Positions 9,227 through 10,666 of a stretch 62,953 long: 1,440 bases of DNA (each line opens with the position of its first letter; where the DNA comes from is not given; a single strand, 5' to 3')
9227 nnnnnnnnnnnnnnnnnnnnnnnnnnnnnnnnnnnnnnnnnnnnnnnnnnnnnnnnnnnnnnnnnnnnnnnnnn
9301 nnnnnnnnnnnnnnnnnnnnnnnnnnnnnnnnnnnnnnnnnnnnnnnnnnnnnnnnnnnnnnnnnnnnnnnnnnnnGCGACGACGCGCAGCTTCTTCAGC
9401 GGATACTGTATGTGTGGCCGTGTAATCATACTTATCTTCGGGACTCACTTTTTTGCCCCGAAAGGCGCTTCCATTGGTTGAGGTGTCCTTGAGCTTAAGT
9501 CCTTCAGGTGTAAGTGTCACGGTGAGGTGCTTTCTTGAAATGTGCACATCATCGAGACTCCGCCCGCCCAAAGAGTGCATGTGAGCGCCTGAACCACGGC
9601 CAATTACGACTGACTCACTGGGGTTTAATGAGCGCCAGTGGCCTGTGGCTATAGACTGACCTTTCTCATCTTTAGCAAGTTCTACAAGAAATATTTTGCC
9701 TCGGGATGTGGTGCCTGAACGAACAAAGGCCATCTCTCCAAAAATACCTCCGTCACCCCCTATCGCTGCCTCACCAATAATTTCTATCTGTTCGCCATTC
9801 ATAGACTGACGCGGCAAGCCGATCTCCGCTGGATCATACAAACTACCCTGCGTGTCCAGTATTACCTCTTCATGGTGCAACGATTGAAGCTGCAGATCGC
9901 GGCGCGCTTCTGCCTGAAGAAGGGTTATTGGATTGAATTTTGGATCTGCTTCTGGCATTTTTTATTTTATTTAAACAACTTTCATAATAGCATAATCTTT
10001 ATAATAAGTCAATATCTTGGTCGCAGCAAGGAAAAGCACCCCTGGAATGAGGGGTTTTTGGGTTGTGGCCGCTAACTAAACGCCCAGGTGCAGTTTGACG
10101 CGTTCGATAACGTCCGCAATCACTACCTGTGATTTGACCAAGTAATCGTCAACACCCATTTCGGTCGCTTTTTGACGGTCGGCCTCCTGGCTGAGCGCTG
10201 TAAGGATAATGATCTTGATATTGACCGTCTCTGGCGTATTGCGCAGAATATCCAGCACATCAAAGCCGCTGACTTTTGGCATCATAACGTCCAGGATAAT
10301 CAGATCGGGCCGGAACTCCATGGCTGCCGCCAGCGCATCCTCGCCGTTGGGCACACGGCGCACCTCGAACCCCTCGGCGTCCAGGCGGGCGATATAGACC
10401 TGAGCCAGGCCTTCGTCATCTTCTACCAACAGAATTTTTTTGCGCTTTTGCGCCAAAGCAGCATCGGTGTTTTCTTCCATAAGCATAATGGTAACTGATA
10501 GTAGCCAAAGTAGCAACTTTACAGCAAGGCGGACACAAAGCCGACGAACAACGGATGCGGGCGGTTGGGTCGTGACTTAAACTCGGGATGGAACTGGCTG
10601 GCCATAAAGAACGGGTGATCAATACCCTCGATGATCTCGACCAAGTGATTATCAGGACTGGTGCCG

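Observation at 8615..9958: FHA domain fused to a transglutaminase/EDR1-like cysteine-protease core in a low-GC, terminator-bounded single-gene island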

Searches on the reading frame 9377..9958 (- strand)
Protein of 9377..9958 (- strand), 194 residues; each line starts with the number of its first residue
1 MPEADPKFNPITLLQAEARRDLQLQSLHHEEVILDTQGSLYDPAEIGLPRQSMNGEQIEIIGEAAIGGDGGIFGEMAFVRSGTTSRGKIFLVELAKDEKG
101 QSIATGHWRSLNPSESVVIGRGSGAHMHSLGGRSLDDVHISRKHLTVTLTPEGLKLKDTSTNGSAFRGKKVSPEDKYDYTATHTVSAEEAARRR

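Call 82: find_homologous_proteins(query=A3, max_evalue=0.001)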
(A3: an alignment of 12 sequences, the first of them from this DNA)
Query A3 (12 sequences) (194 aa, profile of the alignment): 1 proteins with E <= 0.001 among 5844 candidates.
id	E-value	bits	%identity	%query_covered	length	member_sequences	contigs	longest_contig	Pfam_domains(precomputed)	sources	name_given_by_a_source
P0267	1.2e-4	40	48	14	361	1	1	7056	PF00498.32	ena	-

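Call 83: search_solved_structures(query=A3, max_evalue=1, show_alignments=2)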
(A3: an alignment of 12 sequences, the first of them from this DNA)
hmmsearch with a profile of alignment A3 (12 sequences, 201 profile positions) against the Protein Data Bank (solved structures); distinct sequences matched with E-value up to 1: 31.
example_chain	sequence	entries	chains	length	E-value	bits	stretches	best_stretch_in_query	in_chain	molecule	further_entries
2lc1_A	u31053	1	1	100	8e-06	29.1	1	111-177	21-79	Putative uncharacterized protein TB39.8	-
3po8_A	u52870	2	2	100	8.1e-06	29.1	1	112-177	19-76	Putative uncharacterized protein TB39.8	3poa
3oun_A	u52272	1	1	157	2.4e-05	27.5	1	112-177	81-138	Putative uncharacterized protein TB39.8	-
5a8i_A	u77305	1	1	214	0.00015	24.9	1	141-176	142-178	ARNA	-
8s05_C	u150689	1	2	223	0.00017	24.8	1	141-175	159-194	Conserved protein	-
1g6g_A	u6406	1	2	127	0.00026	24.1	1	142-179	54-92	PROTEIN KINASE RAD53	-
6c4u_B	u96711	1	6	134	0.00042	23.5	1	144-179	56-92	Forkhead-associated 1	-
1j4o_A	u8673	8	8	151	0.00043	23.4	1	142-179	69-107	PROTEIN KINASE SPK1 | Serine/threonine-protein kinase RAD53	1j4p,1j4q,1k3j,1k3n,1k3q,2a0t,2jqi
1g3g_A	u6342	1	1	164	0.00047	23.3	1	142-179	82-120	PROTEIN KINASE SPK1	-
5t2s_A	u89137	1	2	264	0.001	22.3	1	142-179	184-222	DDK kinase regulatory subunit DBF4,Serine/threonine-protein kinase RAD53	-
5t2f_A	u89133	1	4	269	0.0017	21.5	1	142-179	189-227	DDK kinase regulatory subunit DBF4,Serine/threonine-protein kinase RAD53 chimeric protein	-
1uht_A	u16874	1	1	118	0.0018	21.4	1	140-177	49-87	expressed protein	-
5xzv_A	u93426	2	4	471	0.0041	20.3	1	142-179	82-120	Serine/threonine-protein kinase RAD53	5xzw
6i2q_B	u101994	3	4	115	0.0046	20.1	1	140-178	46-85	Glycogen accumulation regulator GarA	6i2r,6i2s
8p5r_G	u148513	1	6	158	0.0083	19.2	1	140-177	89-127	Glycogen accumulation regulator GarA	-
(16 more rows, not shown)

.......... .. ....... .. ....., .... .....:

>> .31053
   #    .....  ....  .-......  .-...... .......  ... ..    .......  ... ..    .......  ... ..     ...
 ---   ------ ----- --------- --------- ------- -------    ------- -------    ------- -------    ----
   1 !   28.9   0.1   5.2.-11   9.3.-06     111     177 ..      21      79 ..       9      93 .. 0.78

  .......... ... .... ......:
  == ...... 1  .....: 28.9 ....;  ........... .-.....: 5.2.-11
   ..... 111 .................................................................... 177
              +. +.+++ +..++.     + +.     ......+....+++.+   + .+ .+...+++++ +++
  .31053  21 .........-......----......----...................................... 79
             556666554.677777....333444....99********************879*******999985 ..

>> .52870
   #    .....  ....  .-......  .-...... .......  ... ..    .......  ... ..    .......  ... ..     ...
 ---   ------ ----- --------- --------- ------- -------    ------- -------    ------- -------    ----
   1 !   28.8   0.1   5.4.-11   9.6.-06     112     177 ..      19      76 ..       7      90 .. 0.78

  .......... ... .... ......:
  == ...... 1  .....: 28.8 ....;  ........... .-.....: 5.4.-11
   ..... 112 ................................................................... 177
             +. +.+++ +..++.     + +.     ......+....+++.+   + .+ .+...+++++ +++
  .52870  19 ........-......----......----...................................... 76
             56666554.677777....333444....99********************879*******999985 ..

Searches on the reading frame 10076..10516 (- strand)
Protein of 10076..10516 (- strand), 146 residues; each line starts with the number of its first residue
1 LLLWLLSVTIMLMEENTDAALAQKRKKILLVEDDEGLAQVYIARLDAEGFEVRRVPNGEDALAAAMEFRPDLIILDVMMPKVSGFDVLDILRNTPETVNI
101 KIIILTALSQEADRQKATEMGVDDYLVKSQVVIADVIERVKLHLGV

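Call 53: search_protein_families(library=pfam, proteins=[window:10076-10516:-], max_evalue=0.001)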
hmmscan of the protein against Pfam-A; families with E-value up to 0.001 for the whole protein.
window:10076-10516:- (146 aa): 1 family
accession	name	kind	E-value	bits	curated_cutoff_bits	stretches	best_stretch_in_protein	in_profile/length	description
PF00072.30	Response_reg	-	3.6e-24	85.5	30.2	1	28-129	1-100/111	Response regulator receiver domain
